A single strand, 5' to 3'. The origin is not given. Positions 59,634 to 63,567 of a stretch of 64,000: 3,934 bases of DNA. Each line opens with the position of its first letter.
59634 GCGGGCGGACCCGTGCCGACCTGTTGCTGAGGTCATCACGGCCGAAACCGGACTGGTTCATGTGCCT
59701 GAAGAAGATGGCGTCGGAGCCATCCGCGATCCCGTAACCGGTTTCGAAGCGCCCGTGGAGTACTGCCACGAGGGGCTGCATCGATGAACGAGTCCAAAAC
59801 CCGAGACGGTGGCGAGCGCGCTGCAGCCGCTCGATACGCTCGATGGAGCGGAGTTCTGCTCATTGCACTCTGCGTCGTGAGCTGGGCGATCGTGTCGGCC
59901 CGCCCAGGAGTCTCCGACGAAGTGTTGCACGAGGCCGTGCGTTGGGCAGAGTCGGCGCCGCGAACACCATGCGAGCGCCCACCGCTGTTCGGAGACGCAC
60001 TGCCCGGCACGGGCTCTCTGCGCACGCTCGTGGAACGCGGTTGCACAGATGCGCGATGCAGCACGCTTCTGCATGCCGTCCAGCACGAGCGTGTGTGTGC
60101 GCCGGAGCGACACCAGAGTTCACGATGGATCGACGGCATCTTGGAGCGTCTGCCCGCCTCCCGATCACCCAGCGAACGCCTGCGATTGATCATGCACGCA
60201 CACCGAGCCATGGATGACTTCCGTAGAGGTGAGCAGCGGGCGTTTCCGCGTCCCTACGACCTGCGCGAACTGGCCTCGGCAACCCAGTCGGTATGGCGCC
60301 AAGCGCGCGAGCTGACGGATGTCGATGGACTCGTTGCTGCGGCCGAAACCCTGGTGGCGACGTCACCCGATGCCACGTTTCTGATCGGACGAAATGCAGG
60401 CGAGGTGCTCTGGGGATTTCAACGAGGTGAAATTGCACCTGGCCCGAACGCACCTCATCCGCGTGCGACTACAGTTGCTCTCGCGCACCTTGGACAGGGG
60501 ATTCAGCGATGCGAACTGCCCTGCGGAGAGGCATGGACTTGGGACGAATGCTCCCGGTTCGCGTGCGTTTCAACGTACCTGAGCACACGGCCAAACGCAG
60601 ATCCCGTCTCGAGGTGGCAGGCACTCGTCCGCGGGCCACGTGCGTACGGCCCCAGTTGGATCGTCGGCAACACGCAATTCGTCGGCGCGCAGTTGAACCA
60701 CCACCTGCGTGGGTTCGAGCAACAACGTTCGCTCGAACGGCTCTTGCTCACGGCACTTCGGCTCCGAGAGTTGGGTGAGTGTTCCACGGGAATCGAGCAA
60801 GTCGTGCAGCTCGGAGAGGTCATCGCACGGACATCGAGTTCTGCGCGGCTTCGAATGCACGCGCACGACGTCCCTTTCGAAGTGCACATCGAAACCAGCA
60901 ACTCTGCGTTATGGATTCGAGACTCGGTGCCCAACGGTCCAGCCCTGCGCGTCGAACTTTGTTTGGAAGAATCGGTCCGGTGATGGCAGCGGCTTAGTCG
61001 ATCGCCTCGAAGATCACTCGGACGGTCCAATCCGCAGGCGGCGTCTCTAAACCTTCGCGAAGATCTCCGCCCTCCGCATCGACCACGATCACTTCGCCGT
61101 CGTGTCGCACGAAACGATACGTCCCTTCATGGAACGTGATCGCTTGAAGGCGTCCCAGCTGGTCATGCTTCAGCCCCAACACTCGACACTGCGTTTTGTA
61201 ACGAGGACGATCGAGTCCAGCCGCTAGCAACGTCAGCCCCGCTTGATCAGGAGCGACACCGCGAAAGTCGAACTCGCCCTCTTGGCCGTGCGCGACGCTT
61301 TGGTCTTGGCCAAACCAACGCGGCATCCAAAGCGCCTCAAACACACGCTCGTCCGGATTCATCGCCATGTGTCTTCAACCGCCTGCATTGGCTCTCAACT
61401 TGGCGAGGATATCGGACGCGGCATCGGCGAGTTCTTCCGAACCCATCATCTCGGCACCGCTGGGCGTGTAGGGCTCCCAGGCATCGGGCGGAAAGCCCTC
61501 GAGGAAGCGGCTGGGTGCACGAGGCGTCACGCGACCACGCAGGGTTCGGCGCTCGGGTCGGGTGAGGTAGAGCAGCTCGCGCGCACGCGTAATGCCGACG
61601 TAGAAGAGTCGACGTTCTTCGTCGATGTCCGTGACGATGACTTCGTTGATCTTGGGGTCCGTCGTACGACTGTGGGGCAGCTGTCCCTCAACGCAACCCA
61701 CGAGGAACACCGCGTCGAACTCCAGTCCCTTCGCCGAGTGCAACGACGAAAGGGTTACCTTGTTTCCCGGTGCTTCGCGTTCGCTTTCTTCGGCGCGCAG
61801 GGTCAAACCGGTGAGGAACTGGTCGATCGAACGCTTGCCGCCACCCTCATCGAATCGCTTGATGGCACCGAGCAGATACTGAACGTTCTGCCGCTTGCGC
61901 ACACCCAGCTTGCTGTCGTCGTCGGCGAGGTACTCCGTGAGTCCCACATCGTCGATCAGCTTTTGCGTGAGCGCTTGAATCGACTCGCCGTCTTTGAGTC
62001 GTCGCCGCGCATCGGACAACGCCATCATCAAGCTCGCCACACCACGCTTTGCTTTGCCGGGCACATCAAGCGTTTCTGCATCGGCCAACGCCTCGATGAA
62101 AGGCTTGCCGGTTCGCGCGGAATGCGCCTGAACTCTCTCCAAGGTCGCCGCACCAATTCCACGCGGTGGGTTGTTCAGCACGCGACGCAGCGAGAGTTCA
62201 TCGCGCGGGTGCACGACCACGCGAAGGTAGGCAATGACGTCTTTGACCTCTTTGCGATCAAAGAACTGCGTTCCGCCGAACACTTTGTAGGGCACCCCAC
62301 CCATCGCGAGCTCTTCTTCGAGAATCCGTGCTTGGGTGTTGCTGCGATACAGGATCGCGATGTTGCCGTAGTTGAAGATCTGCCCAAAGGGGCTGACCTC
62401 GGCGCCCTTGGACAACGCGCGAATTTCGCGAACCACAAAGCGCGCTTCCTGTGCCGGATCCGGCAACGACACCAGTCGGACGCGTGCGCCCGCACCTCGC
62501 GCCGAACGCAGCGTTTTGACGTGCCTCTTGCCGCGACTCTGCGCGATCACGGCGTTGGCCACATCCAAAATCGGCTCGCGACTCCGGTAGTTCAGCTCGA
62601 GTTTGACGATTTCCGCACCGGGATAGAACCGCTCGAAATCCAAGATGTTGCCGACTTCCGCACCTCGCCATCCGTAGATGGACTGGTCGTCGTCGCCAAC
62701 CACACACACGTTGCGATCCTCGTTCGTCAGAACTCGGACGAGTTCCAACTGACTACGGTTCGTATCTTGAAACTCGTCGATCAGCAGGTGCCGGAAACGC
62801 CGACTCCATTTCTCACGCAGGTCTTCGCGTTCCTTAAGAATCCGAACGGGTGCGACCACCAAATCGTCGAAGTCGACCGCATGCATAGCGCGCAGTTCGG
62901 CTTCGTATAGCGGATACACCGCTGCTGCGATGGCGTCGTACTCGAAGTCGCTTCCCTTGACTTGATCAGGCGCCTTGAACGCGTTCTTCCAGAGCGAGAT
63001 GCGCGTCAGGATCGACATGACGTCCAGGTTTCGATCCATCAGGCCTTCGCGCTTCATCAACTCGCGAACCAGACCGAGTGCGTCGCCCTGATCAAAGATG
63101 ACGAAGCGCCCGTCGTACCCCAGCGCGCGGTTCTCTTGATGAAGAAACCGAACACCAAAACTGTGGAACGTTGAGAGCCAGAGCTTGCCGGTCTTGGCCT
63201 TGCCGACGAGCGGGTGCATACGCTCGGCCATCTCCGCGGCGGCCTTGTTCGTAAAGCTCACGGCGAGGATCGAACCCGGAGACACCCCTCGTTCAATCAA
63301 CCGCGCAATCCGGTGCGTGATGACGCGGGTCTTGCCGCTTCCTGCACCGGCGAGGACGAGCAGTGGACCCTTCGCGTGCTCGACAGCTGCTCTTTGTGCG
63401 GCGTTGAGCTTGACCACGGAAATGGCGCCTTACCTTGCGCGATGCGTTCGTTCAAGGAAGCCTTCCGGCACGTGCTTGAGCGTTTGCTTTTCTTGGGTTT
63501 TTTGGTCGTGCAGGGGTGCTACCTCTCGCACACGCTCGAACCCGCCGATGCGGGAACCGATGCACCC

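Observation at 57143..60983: Processive GT2 synthase co-transcribed with two translationally coupled tandem paralogous membrane proteins of unknown family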

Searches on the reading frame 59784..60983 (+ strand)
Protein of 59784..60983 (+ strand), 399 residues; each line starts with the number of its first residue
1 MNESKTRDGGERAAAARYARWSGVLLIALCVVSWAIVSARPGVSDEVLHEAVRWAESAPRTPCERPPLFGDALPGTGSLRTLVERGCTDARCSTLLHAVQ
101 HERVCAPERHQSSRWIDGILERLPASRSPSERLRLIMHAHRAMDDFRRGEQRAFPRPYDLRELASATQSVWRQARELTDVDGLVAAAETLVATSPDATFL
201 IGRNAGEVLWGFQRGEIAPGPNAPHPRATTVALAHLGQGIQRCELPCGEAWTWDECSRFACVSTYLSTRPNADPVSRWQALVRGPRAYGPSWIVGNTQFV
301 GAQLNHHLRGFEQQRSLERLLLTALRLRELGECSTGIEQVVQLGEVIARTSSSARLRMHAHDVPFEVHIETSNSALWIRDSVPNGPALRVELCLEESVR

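Call 7: search_protein_families(library=pfam, proteins=[window:59784-60983:+], max_evalue=1)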
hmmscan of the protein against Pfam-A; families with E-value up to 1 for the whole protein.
window:59784-60983:+ (399 aa): 0 families

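Call 8: search_protein_families(library=ncbifam, proteins=[window:59784-60983:+], max_evalue=1)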
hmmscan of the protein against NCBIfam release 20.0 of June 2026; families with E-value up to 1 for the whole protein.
window:59784-60983:+ (399 aa): 1 family
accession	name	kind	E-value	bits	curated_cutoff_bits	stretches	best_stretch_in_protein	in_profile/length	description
NF033792.0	ActS_PrrB_HisK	equivalog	0.17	10.7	350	1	162-187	184-209/423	ActS/PrrB/RegB family redox-sensitive histidine kinase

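Call 11: find_homologous_proteins(query=window:59784-60983:+)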
Query window:59784-60983:+ (399 aa): 1 proteins with E <= 0.001 among 8000 candidates.
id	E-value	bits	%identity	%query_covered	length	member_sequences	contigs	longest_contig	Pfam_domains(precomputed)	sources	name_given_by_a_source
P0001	1.6e-264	895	98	100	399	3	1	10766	-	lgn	-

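Call 13: find_encoding_contigs(protein=P0001, flank=10000)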
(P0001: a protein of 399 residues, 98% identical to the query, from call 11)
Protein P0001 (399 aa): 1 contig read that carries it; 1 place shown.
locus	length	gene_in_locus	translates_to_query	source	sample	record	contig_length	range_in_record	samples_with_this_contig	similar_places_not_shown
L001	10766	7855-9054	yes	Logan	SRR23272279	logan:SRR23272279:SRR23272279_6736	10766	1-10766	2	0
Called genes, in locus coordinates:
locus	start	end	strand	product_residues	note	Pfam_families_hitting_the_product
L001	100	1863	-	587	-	PF13289:SIR2_2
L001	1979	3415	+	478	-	PF00749:tRNA-synt_1c, PF19269:Anticodon_2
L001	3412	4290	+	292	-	PF02517:Rce1-like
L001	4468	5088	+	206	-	-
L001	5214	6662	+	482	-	PF13506:Glyco_transf_21, PF00535:Glycos_transf_2, PF13641:Glyco_tranf_2_3, PF13632:Glyco_trans_2_3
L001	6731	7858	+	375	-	-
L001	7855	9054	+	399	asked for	-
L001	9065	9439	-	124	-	-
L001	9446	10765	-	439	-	?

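Call 15: find_related_loci(query=A1, collection=genome_contigs, flank=10000)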
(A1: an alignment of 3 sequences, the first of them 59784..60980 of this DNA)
Query A1 (399 aa) in genome_contigs; peptide patterns used: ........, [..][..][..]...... (x = any residue, [..] = any of these).
174 stretches matched a pattern, but none encodes a relative of the query by tblastn (E <= 1e-3).

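Call 17: search_solved_structures(query=A1, max_evalue=10)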
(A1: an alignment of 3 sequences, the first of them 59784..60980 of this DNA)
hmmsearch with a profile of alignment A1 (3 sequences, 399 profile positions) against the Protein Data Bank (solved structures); distinct sequences matched with E-value up to 10: 1.
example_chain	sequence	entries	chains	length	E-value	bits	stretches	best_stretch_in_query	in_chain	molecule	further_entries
8qz4_C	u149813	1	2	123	0.35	13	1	164-225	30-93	Nanobody 76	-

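Call 21: search_protein_representatives(alignment_id=A1)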
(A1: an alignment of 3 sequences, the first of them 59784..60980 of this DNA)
Query: 3 sequences, 399 profile positions. Proteins with E-value up to 0.001 (for the whole library): 7; up to 1e-10: 6; up to 1e-30: 6. The best 7 are listed.
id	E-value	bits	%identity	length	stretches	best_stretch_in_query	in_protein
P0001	1.6e-245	830.8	-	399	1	1-398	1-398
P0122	3.2e-184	628.9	-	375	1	3-399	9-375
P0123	5.1e-70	252.9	-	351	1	36-393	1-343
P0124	3.8e-63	230.3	-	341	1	14-333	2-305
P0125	1.4e-35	139.5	-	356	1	26-382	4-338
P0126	4.2e-35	137.9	-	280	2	3-75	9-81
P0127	1.2e-05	40.9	-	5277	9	294-366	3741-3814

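Call 24: find_encoding_contigs(protein=P0123, flank=10000)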
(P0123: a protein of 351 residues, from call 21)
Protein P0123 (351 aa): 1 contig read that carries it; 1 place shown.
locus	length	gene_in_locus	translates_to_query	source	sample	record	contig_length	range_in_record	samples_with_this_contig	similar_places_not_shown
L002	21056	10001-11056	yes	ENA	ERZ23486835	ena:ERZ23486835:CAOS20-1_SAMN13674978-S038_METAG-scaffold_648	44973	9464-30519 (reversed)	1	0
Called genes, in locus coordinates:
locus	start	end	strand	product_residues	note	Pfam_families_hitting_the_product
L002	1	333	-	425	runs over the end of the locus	PF00675:Peptidase_M16, PF05193:Peptidase_M16_C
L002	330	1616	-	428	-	PF00675:Peptidase_M16, PF05193:Peptidase_M16_C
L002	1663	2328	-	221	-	-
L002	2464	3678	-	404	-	PF14690:Zn_ribbon_ISL3, PF13542:HTH_Tnp_ISL3, PF01610:DDE_Tnp_ISL3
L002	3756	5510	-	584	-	PF13289:SIR2_2, PF13424:TPR_12 (faint)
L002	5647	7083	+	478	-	PF00749:tRNA-synt_1c, PF19269:Anticodon_2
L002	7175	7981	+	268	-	PF02517:Rce1-like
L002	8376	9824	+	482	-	PF13506:Glyco_transf_21, PF00535:Glycos_transf_2, PF10111:Glyco_tranf_2_2 (weak), PF13641:Glyco_tranf_2_3, PF13632:Glyco_trans_2_3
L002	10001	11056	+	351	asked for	-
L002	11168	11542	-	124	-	-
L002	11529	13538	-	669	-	PF00580:UvrD-helicase, PF01443:Viral_helicase1 (faint), PF13245:AAA_19, PF13604:AAA_30 (faint), PF13361:UvrD_C, PF13538:UvrD_C_2 (faint)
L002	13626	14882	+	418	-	-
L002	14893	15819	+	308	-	PF01073:3Beta_HSD, PF01370:Epimerase, PF02719:Polysacc_synt_2, PF04321:RmlD_sub_bind, PF07993:NAD_binding_4 (faint), PF13460:NAD_binding_10 (weak), PF16363:GDP_Man_Dehyd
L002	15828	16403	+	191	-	-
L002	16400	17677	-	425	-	-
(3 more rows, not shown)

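Call 25: find_encoding_contigs(protein=P0124, flank=10000)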
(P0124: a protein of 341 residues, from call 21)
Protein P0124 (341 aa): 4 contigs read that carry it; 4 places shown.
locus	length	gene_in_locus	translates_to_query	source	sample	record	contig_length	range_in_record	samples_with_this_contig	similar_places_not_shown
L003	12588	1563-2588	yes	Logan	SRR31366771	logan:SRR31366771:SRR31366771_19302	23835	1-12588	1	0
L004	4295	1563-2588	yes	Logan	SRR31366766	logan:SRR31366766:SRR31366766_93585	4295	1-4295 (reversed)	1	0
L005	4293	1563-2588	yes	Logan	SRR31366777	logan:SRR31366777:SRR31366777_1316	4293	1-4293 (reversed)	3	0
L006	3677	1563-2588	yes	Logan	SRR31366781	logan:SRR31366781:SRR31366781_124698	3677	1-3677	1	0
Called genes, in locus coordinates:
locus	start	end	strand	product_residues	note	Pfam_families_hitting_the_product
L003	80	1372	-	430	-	PF00582:Usp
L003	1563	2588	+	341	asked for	-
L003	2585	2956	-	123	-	-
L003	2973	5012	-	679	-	PF00580:UvrD-helicase, PF01443:Viral_helicase1 (faint), PF13245:AAA_19, PF13604:AAA_30 (faint), PF13361:UvrD_C, PF13538:UvrD_C_2 (faint)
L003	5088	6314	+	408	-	-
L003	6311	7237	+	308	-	PF01073:3Beta_HSD, PF01370:Epimerase, PF02719:Polysacc_synt_2, PF04321:RmlD_sub_bind, PF07993:NAD_binding_4 (faint), PF13460:NAD_binding_10 (weak), PF16363:GDP_Man_Dehyd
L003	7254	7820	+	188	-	-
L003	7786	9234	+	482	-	-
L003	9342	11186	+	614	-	-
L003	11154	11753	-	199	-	-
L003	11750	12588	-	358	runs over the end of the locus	PF05496:RuvB_N, PF00004:AAA, PF07728:AAA_5 (faint), PF17864:AAA_lid_4, PF05491:WHD_RuvB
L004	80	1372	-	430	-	PF00582:Usp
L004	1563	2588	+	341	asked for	-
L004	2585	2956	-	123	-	-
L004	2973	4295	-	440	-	?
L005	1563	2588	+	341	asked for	-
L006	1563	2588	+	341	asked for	-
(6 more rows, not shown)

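Call 26: find_encoding_contigs(protein=P0125, flank=10000)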
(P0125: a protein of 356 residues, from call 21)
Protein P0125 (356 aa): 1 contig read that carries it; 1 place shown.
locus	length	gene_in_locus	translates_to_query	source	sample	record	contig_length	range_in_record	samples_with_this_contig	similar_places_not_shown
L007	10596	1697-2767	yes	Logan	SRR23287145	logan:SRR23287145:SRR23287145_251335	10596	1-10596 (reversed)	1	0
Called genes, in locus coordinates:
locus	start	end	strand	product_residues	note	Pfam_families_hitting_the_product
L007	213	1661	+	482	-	PF13506:Glyco_transf_21, PF00535:Glycos_transf_2, PF13641:Glyco_tranf_2_3, PF13632:Glyco_trans_2_3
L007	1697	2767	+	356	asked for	-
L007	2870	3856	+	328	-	-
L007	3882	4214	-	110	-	-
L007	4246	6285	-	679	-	PF00580:UvrD-helicase, PF01443:Viral_helicase1 (faint), PF13245:AAA_19, PF13604:AAA_30 (faint), PF13361:UvrD_C, PF13538:UvrD_C_2 (faint)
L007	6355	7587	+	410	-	-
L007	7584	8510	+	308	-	PF01073:3Beta_HSD, PF01370:Epimerase, PF02719:Polysacc_synt_2, PF04321:RmlD_sub_bind, PF07993:NAD_binding_4 (faint), PF13460:NAD_binding_10 (weak), PF16363:GDP_Man_Dehyd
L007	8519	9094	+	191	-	-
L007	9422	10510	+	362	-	-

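Call 27: find_encoding_contigs(protein=P0126, flank=10000)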
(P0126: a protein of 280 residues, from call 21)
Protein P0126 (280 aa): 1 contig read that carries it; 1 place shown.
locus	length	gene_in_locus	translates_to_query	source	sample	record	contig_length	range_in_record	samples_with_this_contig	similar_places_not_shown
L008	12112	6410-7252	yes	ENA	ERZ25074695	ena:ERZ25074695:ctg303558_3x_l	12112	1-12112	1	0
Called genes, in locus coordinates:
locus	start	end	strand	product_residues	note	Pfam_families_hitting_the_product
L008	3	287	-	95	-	?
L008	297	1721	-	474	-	PF13289:SIR2_2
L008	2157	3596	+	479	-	PF00749:tRNA-synt_1c, PF19269:Anticodon_2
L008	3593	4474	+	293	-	PF02517:Rce1-like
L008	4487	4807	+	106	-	-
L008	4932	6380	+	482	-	PF13506:Glyco_transf_21, PF00535:Glycos_transf_2, PF13641:Glyco_tranf_2_3, PF13632:Glyco_trans_2_3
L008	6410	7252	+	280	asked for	-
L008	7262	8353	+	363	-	-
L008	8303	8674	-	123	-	-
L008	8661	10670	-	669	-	PF00580:UvrD-helicase, PF01443:Viral_helicase1 (faint), PF13245:AAA_19, PF13604:AAA_30 (faint), PF13361:UvrD_C, PF13538:UvrD_C_2 (faint)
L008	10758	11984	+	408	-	-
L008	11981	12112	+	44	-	?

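Call 64: search_protein_families(library=padloc, proteins=[window:59784-60980:+], max_evalue=0.1)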
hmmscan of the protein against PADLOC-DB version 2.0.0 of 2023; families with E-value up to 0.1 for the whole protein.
window:59784-60980:+ (399 aa): 0 families

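Call 65: search_protein_families(library=phrogs, proteins=[window:59784-60980:+], max_evalue=0.1)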
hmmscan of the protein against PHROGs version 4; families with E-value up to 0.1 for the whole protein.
window:59784-60980:+ (399 aa): 0 families

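Call 74: predict_structure(alignment_id=A4)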
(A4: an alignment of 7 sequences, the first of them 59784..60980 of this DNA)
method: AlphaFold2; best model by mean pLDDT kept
length: 399 residues; sequences in the alignment: 7
mean_pLDDT: 81.3   pTM: 0.79
mean pLDDT of the five models: 81.3, 76.6, 74.4, 72.1, 68.2
residues with pLDDT >= 90: 132; 70-90: 189; 50-70: 57; < 50: 21
segments of 3 or more residues with pLDDT < 50: 1-3, 333-342, 395-399
pLDDT, mean of each block of 10 residues (from residue 1): 54 78 90 84 90 93 93 89 86 91 84 78 89 94 90 66 89 88 95 91 89 58 77 94 66 68 88 84 87 90 89 91 87 46 51 77 84 78 82 49
secondary structure, 60 per line:
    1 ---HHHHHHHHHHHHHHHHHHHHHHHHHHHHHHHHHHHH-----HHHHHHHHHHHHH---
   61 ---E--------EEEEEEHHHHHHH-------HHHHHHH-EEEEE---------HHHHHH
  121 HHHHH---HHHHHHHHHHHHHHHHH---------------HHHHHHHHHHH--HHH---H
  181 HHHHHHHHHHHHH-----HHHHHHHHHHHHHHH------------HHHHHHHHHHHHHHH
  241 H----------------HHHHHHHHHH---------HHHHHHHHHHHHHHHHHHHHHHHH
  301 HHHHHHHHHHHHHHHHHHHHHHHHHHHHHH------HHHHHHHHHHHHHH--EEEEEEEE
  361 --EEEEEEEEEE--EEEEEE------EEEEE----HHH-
elements in order: H4-39 H45-57 E73-78 H79-85 H93-99 E101-105 H115-125 H129-145 H161-171 H180-193 H199-213 H226-241 H258-267 H277-330 H337-350 E353-360 E363-372 E375-380 E387-391

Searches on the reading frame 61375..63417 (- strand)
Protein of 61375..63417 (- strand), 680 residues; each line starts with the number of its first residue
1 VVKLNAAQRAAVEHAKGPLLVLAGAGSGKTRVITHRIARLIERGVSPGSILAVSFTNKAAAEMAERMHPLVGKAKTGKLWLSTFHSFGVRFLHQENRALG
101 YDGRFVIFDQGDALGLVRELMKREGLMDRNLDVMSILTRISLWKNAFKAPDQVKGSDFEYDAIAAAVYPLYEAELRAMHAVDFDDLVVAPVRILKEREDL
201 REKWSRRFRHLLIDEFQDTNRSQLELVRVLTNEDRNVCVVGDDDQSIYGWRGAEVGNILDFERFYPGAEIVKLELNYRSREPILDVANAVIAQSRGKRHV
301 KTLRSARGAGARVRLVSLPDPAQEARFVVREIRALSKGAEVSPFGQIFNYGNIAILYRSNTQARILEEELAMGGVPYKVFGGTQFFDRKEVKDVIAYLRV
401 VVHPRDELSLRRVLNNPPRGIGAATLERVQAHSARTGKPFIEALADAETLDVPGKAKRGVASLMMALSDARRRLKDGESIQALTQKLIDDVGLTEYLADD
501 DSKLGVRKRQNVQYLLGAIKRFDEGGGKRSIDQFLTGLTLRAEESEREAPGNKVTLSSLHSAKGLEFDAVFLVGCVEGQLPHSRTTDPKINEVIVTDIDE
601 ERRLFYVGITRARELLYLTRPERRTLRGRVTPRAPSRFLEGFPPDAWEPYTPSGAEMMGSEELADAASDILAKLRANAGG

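Call 10: search_protein_families(library=pfam, proteins=[window:61375-63417:-], max_evalue=0.01)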
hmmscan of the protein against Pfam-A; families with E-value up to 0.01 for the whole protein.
window:61375-63417:- (680 aa): 8 families
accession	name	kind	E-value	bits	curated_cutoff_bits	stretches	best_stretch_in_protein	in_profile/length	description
PF00580.27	UvrD-helicase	-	1.3e-84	284.6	23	1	4-265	1-270/271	UvrD/REP helicase N-terminal domain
PF13361.12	UvrD_C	-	6.6e-69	233.4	25.6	1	271-619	1-346/350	UvrD-like helicase C-terminal domain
PF13245.12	AAA_19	-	9.9e-25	87.7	25.1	1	8-249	1-132/134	AAA domain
PF13538.12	UvrD_C_2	-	1.7e-11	44.3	27.4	2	599-619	32-52/52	UvrD-like helicase C-terminal domain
PF13604.12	AAA_30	-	9.6e-09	35.7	27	1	3-68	1-67/191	AAA domain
PF01443.25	Viral_helicase1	-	1.9e-05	25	21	0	556-617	179-225/228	Viral superfamily 1 RNA helicase core domain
PF13086.12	AAA_11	-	0.0029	17.9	27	1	3-69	1-74/257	AAA domain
PF13401.12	AAA_22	-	0.003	18.3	27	0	198-239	73-118/130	AAA domain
